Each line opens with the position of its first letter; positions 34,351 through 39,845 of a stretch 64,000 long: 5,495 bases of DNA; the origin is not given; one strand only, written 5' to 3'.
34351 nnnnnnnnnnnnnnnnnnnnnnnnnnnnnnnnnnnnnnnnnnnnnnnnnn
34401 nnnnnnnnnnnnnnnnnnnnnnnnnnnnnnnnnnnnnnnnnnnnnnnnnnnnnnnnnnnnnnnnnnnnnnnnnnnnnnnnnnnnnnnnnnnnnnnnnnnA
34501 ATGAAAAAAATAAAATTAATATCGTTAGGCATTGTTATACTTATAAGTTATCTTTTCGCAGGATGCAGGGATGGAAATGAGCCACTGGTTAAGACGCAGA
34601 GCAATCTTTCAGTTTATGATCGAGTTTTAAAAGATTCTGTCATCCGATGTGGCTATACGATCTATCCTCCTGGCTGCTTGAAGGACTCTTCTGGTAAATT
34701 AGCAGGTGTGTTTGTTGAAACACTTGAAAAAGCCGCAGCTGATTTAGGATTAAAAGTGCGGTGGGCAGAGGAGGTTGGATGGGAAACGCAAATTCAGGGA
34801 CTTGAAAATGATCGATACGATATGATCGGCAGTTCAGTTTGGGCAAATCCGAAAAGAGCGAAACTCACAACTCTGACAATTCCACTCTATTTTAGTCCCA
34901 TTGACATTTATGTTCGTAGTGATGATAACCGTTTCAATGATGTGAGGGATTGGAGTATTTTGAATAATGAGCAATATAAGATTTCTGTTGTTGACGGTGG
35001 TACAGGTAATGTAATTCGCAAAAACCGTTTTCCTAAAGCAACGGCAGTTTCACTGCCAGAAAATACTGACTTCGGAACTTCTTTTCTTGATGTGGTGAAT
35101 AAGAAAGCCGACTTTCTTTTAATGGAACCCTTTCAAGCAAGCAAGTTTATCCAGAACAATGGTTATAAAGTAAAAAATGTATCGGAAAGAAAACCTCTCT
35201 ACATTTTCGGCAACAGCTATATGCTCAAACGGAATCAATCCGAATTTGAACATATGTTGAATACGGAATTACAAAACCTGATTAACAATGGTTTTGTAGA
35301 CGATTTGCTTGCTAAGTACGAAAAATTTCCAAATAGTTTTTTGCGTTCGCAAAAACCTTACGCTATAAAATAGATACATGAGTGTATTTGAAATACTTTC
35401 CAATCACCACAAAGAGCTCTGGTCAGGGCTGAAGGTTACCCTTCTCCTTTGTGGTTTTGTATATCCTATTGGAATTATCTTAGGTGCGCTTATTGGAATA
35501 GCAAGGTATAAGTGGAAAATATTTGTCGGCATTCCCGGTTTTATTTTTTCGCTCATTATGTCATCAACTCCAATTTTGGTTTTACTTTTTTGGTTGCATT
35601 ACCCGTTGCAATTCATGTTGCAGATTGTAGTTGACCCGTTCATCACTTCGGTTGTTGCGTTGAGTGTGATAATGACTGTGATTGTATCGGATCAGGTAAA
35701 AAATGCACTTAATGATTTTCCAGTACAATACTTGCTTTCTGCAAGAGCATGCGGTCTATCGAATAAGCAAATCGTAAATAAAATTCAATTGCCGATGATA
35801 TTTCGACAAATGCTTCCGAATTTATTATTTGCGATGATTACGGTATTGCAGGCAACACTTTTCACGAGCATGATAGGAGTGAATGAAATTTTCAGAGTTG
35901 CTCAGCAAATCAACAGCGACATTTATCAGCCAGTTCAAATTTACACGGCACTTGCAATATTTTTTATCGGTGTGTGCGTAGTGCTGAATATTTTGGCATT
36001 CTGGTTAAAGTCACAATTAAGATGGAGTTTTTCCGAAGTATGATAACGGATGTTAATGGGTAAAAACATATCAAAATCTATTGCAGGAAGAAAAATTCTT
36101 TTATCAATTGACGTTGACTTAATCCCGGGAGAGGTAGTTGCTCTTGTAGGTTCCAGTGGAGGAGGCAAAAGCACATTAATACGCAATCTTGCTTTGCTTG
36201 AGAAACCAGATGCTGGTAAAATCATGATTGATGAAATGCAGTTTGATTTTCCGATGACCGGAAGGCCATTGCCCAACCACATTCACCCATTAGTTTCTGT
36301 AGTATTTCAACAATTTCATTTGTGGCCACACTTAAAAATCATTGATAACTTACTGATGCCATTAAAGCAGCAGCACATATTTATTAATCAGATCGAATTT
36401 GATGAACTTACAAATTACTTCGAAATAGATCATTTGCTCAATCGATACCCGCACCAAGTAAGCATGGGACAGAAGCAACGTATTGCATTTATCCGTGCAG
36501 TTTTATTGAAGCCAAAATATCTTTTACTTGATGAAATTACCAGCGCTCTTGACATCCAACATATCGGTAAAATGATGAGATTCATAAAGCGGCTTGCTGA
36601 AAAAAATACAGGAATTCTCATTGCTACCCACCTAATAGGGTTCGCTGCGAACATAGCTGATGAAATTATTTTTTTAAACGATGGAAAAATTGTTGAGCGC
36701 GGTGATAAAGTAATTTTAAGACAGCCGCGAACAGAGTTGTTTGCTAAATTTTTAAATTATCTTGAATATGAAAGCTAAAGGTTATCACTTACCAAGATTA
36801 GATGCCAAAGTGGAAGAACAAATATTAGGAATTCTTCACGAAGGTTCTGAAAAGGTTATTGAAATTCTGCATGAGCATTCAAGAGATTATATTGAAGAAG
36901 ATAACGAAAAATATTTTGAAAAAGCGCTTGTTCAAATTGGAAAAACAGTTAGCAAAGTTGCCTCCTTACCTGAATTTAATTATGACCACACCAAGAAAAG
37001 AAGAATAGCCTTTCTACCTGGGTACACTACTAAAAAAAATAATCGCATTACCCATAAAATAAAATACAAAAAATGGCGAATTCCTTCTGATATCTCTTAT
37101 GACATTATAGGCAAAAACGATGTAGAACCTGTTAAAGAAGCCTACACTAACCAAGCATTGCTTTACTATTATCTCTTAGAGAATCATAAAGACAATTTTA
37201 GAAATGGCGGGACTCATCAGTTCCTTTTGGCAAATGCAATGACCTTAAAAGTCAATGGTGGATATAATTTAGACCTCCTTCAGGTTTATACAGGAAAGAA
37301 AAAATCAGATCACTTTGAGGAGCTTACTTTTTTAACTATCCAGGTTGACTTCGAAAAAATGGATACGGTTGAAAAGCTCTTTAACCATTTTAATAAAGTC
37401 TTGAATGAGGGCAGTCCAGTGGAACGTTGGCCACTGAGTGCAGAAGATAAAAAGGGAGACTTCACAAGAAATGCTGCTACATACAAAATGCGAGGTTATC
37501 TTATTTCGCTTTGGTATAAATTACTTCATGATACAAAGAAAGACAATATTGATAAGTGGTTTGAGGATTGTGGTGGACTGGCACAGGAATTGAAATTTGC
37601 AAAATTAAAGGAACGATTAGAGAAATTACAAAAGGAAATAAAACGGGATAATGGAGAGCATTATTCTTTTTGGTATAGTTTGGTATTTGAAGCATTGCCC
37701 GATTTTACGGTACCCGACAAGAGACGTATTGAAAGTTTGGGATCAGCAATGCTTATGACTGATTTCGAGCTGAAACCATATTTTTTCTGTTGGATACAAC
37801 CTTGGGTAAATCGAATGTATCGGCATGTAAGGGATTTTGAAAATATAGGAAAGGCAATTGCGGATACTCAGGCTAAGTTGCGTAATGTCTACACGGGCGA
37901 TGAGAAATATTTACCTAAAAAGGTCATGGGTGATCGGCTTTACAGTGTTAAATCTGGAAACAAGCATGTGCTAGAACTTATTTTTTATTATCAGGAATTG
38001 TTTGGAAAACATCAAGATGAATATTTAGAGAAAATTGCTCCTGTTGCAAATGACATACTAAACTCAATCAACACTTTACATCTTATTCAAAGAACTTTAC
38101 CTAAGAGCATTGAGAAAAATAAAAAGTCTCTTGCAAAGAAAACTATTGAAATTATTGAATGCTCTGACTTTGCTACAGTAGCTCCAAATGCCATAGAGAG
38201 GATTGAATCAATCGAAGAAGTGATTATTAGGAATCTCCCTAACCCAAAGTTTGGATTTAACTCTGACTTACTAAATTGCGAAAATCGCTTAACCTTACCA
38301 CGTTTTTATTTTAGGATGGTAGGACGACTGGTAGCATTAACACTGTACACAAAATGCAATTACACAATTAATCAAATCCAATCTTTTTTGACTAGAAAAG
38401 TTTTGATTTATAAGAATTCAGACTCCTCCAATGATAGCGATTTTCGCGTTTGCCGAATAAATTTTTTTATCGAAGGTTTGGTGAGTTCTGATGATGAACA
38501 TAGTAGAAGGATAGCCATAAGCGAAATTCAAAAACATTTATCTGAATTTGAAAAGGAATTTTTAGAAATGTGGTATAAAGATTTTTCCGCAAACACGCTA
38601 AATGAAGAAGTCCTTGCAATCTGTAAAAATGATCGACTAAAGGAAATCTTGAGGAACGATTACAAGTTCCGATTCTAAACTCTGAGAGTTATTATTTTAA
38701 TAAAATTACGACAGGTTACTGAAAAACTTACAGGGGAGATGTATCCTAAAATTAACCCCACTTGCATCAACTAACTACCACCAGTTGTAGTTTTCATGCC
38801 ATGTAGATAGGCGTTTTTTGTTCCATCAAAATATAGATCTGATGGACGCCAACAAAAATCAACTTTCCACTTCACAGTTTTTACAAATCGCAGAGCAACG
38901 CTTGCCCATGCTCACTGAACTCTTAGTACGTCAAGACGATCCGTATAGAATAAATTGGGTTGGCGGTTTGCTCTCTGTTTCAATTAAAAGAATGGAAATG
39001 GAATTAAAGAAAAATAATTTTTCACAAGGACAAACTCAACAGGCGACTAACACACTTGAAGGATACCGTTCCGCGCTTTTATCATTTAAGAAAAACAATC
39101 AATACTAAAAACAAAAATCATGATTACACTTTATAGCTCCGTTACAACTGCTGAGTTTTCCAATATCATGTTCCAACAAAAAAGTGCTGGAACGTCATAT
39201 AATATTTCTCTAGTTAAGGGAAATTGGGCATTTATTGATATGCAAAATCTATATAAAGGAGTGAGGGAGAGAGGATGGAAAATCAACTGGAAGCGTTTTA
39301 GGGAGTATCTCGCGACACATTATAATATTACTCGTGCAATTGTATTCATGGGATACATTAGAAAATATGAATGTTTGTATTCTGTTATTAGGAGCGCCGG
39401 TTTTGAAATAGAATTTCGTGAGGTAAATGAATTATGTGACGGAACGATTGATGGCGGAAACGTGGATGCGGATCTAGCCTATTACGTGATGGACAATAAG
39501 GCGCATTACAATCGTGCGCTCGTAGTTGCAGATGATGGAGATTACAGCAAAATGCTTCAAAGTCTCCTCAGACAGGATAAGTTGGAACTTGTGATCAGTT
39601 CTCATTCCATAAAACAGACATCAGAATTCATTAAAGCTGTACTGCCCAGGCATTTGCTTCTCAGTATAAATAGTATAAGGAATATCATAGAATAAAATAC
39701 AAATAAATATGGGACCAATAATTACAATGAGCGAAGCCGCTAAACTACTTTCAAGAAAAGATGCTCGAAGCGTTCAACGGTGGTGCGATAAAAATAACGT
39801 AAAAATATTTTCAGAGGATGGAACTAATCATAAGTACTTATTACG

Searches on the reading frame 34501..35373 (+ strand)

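Call 10: search_protein_families(library=pfam, proteins=[window:34501-35373:+], max_evalue=0.001)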
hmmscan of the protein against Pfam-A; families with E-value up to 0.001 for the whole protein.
window:34501-35373:+ (290 aa): 1 family
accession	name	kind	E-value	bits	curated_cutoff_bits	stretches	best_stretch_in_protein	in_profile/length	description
PF00497.25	SBP_bac_3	-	3.3e-20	72.6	26.4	1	51-273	4-129/132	Bacterial extracellular solute-binding proteins, family 3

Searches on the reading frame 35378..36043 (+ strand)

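Call 10: search_protein_families(library=pfam, proteins=[window:35378-36043:+], max_evalue=0.001)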
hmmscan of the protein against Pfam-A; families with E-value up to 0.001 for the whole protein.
window:35378-36043:+ (221 aa): 1 family
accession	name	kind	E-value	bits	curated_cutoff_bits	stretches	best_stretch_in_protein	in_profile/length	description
PF00528.27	BPD_transp_1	-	6.3e-15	55.8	26.4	1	32-214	1-182/184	Binding-protein-dependent transport system inner membrane component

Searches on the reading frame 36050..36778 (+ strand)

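Call 10: search_protein_families(library=pfam, proteins=[window:36050-36778:+], max_evalue=0.001)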
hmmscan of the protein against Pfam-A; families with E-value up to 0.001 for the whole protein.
window:36050-36778:+ (242 aa): 3 families
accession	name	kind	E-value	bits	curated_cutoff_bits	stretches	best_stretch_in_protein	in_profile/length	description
PF00005.33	ABC_tran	-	2e-27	96.9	25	1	19-165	3-137/137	ABC transporter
PF13304.12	AAA_21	-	2.7e-10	41.2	27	1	100-194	181-298/304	AAA domain, putative AbiEii toxin, Type IV TA system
PF02463.25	SMC_N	-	7.1e-05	22.8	40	0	136-195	136-198/220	RecF/RecN/SMC N terminal domain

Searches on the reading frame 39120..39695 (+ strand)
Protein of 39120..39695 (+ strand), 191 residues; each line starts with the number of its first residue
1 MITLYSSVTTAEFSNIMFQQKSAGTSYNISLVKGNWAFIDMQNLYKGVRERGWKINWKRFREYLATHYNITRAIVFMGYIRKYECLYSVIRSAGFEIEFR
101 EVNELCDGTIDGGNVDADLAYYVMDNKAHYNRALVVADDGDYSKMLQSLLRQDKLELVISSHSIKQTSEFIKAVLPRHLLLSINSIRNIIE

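Call 107: search_protein_families(library=pfam, proteins=[window:39120-39695:+], max_evalue=0.001)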
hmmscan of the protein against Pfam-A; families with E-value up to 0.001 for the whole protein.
window:39120-39695:+ (191 aa): 1 family
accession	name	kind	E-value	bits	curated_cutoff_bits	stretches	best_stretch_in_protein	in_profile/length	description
PF01936.24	NYN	-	1.5e-10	42.2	24.2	1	38-172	5-136/145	NYN domain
